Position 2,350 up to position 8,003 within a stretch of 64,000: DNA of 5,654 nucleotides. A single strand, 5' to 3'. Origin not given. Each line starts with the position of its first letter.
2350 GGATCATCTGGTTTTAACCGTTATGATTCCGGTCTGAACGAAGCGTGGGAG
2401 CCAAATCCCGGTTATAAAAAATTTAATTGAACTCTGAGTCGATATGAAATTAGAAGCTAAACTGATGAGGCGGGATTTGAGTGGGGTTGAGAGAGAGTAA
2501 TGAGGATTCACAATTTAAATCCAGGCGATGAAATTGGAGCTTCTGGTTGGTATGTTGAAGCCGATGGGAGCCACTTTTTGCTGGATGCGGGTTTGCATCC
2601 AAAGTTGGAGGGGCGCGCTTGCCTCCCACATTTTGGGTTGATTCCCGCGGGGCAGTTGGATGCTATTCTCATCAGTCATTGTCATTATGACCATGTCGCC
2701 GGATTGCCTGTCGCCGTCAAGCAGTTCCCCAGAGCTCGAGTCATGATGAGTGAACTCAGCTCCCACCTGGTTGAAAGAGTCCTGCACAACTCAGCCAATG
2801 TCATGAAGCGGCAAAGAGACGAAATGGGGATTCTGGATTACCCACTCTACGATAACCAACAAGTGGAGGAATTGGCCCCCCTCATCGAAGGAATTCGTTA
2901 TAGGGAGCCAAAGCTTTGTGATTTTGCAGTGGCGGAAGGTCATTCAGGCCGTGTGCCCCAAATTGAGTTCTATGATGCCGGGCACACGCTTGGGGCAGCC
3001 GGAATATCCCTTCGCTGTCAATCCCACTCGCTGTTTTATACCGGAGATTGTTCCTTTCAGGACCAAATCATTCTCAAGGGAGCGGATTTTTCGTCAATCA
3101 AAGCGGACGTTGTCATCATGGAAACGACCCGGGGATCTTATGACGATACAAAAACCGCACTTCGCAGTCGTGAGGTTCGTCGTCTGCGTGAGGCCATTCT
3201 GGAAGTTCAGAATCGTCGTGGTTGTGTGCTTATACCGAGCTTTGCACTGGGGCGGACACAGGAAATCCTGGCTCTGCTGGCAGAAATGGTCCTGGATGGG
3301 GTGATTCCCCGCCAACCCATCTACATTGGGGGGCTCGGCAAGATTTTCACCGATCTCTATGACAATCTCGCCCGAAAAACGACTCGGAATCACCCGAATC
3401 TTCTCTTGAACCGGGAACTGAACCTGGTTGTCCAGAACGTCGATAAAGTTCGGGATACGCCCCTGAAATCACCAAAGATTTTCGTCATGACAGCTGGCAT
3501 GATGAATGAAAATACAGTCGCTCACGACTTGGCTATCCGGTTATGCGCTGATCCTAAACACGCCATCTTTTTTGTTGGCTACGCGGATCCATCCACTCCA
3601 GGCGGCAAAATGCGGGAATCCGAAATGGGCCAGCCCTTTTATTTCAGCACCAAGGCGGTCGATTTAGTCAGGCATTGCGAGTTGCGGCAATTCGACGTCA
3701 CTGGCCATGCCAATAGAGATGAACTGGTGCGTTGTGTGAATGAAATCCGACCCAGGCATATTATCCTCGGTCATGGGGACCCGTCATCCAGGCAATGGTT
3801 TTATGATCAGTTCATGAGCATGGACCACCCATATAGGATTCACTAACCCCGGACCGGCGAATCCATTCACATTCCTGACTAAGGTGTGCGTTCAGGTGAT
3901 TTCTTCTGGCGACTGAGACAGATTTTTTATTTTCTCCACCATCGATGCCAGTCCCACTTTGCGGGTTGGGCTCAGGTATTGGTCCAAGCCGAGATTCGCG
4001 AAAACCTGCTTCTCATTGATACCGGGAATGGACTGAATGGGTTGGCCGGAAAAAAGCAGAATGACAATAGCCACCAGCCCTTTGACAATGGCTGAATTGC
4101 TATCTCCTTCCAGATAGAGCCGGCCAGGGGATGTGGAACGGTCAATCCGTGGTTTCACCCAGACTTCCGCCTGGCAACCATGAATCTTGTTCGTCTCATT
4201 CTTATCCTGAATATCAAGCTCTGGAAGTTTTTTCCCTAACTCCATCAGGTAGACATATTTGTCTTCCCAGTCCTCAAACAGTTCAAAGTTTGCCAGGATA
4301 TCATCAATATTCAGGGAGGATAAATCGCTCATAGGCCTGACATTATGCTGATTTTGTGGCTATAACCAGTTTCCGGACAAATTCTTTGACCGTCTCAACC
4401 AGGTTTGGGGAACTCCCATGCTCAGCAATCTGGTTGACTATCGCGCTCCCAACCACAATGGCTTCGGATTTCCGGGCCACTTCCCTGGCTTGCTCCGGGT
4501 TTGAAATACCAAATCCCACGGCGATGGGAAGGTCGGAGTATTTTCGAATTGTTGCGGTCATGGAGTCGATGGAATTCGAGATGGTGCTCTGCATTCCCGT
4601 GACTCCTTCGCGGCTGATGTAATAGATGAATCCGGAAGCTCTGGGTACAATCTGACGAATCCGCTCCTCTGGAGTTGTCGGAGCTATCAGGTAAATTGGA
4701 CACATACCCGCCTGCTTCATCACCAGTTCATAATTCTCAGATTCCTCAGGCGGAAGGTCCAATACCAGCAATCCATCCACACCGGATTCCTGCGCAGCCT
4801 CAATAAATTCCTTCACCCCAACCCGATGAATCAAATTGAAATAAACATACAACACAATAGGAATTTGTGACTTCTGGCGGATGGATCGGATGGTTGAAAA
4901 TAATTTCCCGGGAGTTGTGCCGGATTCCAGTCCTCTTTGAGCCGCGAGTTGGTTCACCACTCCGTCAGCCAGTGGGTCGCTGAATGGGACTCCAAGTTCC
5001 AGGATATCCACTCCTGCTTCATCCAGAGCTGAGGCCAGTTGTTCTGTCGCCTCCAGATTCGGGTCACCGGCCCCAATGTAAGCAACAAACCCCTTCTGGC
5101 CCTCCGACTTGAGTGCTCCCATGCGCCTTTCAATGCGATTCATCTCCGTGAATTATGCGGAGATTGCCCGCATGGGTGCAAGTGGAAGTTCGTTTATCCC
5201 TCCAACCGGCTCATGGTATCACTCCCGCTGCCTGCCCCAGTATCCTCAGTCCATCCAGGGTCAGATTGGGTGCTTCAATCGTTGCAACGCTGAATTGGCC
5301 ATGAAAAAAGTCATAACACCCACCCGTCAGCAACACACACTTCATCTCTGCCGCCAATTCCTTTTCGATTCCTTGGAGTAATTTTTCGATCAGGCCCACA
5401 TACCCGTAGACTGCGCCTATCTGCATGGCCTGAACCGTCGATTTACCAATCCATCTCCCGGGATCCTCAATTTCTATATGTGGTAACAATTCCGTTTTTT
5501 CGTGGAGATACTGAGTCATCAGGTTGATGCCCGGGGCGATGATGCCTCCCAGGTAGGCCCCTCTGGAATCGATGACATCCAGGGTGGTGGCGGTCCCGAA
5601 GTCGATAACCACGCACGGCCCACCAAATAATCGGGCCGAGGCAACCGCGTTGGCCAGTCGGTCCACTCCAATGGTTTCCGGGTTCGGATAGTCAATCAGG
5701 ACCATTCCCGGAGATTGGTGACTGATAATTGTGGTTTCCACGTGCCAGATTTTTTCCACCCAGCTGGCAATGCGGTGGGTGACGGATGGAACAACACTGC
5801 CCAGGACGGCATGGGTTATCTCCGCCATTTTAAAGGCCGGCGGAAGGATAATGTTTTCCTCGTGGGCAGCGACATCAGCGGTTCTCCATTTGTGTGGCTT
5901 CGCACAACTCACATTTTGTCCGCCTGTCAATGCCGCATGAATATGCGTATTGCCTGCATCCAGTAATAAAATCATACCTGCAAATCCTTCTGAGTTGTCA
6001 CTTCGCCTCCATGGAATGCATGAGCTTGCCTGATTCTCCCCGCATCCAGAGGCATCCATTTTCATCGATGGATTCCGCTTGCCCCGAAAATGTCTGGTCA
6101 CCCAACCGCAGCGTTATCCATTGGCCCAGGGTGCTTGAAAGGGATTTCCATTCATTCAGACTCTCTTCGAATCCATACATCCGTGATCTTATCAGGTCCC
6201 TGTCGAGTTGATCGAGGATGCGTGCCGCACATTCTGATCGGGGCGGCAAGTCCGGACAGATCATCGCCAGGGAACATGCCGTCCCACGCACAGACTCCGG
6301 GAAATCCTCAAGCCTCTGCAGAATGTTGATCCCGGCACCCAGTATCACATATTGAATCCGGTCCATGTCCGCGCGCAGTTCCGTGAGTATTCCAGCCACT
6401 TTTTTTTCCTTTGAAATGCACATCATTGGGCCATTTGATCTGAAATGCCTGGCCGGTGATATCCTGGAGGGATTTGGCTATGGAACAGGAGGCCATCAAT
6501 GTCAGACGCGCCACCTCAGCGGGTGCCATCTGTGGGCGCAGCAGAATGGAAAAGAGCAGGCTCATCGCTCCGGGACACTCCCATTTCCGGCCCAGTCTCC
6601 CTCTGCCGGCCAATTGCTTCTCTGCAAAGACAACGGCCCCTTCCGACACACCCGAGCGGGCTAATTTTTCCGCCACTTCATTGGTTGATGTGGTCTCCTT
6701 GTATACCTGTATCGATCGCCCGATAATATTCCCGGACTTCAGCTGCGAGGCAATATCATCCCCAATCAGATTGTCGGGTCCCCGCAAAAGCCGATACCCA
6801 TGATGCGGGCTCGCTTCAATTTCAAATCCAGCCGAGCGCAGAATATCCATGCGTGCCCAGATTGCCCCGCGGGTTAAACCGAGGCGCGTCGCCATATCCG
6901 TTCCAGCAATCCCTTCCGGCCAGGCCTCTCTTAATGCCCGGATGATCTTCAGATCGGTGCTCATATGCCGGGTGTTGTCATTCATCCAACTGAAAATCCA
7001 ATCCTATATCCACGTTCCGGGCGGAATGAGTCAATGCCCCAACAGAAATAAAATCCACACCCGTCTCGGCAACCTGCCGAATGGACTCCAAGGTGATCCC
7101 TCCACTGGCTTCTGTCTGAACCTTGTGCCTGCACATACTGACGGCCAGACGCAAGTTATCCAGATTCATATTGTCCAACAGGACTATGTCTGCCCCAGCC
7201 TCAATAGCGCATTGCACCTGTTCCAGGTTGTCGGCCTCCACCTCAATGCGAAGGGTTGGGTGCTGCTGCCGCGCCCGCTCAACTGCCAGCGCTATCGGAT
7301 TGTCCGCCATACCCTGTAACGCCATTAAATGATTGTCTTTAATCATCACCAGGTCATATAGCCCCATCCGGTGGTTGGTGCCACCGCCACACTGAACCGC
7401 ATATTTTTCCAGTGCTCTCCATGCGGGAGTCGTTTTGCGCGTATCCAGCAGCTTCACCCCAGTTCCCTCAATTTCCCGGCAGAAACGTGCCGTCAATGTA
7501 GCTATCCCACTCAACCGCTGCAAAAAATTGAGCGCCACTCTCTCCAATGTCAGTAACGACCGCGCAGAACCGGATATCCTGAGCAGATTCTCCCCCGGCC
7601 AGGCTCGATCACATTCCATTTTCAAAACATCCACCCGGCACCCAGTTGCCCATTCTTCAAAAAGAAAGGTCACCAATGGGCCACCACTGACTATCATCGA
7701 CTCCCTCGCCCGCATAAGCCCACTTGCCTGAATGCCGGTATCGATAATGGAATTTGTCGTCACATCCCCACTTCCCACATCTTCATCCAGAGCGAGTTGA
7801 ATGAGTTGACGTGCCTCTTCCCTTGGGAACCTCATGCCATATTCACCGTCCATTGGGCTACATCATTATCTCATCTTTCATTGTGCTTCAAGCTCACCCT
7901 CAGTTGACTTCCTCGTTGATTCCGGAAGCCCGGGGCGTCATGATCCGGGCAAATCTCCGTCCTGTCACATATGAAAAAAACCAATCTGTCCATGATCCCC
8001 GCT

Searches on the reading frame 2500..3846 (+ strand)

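Call 9: search_protein_families(library=pfam, proteins=[window:2500-3846:+], max_evalue=0.001)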
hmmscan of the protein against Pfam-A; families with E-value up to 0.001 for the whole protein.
window:2500-3846:+ (448 aa): 5 families
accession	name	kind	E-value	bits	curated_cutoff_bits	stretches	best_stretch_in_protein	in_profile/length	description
PF10996.14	Beta-Casp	-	7.8e-13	49.4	27.7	1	253-370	1-119/120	Beta-Casp domain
PF00753.33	Lactamase_B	-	5.9e-12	46.4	22.7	1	15-204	7-162/196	Metallo-beta-lactamase superfamily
PF12706.13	Lactamase_B_2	-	3.1e-10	40.4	27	1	51-200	29-162/200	Beta-lactamase superfamily domain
PF07521.17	RMMBL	-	9.7e-09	35.5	21.6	1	391-435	4-49/63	Zn-dependent metallo-hydrolase RNA specificity domain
PF16661.11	Lactamase_B_6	-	1.5e-06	28.2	27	1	19-199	2-177/193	Metallo-beta-lactamase superfamily domain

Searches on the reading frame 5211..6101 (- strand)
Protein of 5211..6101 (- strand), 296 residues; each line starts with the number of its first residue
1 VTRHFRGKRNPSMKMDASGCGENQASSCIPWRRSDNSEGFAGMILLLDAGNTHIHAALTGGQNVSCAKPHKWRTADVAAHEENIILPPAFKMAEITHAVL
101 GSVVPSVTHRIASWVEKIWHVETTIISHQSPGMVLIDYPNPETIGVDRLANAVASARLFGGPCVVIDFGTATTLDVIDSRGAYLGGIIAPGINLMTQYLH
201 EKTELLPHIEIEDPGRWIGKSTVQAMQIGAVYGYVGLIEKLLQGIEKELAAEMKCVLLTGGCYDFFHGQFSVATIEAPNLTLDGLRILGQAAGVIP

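Call 9: search_protein_families(library=pfam, proteins=[window:5211-6101:-], max_evalue=0.001)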
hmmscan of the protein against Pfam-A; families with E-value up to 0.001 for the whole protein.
window:5211-6101:- (296 aa): 1 family
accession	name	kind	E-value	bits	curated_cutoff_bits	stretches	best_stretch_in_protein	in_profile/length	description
PF03309.20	Pan_kinase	-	1.5e-56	192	24.7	1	44-242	1-203/205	Type III pantothenate kinase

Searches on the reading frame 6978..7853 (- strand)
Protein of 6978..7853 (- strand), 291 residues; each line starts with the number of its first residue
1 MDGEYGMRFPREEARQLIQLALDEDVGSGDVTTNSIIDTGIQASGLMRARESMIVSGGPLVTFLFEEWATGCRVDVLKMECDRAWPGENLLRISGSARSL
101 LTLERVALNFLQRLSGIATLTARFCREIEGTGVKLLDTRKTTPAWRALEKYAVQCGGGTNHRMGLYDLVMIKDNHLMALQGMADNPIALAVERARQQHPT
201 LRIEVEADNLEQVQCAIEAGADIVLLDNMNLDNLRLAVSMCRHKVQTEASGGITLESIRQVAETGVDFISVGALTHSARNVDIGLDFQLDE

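Call 9: search_protein_families(library=pfam, proteins=[window:6978-7853:-], max_evalue=0.001)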
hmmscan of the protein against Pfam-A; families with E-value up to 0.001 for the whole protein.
window:6978-7853:- (291 aa): 3 families
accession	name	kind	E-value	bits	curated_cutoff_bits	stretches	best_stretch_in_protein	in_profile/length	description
PF01729.25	QRPTase_C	-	5.7e-58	195.8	23.1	1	117-286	1-169/169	Quinolinate phosphoribosyl transferase, C-terminal domain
PF02749.22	QRPTase_N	-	1.6e-16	60.7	27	1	30-115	1-82/82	Quinolinate phosphoribosyl transferase, N-terminal domain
PF02581.23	TMP-TENI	-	0.00024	20.9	27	0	229-271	136-176/180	Thiamine monophosphate synthase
